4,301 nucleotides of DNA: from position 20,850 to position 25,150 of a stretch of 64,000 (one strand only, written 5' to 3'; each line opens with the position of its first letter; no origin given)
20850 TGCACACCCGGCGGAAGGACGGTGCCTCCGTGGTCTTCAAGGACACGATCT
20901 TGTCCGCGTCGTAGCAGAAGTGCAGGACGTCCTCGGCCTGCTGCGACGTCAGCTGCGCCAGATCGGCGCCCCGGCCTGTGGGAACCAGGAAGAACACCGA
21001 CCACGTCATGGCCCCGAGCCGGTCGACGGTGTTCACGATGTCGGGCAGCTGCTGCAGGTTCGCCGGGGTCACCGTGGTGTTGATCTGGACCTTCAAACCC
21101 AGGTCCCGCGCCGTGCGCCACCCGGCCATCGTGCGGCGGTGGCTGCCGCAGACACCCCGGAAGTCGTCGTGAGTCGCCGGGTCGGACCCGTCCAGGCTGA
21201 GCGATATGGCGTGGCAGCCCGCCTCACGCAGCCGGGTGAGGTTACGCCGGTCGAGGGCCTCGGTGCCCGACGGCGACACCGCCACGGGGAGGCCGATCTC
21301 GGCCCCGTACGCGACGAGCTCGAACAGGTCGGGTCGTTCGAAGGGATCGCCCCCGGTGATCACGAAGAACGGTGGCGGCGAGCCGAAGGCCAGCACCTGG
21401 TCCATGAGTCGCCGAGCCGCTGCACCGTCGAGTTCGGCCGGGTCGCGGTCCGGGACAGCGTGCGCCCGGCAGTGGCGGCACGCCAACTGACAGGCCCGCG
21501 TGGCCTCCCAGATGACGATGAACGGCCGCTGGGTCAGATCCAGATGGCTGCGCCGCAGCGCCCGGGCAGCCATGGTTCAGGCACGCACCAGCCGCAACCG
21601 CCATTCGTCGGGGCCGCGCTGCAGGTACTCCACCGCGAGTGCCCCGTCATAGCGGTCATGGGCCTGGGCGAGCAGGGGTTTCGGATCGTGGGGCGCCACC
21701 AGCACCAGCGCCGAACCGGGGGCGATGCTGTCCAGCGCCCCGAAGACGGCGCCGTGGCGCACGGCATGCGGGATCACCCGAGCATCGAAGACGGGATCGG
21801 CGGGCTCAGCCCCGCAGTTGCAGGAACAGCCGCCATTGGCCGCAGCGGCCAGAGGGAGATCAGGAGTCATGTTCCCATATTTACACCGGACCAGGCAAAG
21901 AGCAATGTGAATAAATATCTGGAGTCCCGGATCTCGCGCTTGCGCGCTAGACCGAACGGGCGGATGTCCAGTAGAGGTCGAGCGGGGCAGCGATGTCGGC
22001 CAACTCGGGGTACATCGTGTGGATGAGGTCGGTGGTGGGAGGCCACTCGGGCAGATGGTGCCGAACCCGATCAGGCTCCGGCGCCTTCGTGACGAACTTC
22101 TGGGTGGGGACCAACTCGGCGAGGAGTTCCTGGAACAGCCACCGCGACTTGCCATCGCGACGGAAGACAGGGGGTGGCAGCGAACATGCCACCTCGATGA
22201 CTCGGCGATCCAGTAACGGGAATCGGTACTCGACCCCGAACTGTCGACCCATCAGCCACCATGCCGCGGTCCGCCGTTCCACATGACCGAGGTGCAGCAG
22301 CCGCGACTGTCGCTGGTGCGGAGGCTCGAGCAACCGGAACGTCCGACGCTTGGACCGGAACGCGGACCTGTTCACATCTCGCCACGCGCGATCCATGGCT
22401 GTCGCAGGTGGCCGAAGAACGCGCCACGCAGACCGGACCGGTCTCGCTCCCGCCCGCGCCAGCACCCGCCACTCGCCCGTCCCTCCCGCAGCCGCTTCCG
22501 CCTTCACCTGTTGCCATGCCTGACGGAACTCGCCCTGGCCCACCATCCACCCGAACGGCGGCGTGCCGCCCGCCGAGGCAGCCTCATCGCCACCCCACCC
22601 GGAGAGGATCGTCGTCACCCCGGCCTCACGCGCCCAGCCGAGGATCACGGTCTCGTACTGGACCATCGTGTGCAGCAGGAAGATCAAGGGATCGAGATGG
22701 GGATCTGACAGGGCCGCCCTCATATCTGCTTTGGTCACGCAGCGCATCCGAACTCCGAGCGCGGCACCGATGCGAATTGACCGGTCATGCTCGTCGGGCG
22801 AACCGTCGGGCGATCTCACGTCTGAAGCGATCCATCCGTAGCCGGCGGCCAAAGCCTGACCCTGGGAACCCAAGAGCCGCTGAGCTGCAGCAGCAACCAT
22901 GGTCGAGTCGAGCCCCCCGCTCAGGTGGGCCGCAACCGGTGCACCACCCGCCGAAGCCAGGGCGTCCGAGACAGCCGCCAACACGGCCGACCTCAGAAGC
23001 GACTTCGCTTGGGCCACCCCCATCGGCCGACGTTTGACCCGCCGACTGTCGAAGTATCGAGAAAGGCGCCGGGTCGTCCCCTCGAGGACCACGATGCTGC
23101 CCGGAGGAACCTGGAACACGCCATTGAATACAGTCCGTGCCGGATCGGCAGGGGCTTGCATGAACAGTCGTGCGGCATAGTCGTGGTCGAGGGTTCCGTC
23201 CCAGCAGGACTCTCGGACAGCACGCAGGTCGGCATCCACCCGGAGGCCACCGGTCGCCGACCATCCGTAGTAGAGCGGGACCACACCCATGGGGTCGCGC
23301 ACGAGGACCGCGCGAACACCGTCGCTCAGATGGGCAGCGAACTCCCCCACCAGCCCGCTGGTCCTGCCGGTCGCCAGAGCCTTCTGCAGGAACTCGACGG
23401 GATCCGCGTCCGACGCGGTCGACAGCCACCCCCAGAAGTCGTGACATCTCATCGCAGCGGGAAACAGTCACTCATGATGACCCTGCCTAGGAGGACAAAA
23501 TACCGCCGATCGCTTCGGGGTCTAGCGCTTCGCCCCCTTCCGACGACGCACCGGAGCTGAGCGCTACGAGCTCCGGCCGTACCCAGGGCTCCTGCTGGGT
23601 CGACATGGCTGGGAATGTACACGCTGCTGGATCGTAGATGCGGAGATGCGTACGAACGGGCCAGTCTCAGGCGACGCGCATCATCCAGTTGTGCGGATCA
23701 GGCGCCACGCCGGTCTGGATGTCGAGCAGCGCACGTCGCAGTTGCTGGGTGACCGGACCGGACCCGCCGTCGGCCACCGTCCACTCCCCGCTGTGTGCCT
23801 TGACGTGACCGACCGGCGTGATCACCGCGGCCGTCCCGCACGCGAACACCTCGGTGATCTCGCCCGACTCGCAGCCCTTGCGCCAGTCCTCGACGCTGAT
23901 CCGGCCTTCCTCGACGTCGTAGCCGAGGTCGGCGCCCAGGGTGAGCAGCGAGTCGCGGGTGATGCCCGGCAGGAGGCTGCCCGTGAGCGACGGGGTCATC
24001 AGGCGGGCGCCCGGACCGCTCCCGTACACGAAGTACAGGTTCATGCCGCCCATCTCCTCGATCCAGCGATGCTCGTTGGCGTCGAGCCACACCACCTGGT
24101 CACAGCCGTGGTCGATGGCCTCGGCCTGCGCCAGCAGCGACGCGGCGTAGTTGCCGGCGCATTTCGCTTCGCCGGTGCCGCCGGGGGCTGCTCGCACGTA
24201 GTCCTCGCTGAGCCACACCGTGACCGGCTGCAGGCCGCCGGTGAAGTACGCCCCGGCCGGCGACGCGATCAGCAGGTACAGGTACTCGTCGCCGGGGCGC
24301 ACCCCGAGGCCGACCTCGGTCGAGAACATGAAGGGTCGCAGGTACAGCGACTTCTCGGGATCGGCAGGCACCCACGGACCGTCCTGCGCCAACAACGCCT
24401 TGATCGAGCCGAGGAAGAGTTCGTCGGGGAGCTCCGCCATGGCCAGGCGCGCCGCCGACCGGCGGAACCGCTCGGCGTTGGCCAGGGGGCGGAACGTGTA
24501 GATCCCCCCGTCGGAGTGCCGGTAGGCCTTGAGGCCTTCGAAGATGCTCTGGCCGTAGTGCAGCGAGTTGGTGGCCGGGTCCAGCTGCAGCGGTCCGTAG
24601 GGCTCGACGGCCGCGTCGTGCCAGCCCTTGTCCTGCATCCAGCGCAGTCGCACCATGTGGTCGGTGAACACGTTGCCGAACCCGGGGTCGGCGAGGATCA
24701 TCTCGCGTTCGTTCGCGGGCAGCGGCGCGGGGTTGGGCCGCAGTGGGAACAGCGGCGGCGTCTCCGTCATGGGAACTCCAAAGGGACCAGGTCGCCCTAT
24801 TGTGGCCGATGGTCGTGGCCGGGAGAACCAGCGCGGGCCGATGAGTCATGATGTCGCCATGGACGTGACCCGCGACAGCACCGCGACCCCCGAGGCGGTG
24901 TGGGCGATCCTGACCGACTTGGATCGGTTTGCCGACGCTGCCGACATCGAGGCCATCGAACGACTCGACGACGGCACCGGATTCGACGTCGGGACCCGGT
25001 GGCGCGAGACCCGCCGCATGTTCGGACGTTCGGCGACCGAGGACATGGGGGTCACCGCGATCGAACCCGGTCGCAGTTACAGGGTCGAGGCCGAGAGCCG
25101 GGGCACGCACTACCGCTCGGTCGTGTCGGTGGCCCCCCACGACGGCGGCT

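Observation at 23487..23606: Hidden 39-codon precursor-like ORF directly upstream of an asparagine-synthetase-like cyclase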

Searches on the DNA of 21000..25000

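Call 21: search_rna_families(source=window, start=21000, end=25000, threshold=evalue, max_evalue=1)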
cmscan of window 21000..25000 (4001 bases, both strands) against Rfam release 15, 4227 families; matches with E-value up to 1: 0.
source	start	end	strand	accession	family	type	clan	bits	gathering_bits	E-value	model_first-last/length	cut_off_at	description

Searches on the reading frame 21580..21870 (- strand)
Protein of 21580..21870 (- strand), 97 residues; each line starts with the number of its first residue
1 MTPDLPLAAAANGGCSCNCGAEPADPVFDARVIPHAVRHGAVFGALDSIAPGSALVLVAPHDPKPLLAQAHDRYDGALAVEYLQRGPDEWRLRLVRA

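Call 5: search_protein_families(library=ncbifam, proteins=[window:21580-21870:-], max_evalue=0.01)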
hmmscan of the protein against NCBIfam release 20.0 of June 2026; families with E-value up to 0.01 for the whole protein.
seq(97 aa): 0 families

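Call 6: search_protein_families(library=pfam, proteins=[window:21580-21870:-], max_evalue=0.01)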
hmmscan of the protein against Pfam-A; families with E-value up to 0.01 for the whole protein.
seq(97 aa): 1 family
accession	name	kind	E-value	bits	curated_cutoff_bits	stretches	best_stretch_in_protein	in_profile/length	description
PF10006.14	DUF2249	-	7e-24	83.9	29.5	1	28-95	2-69/70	Uncharacterized conserved protein (DUF2249)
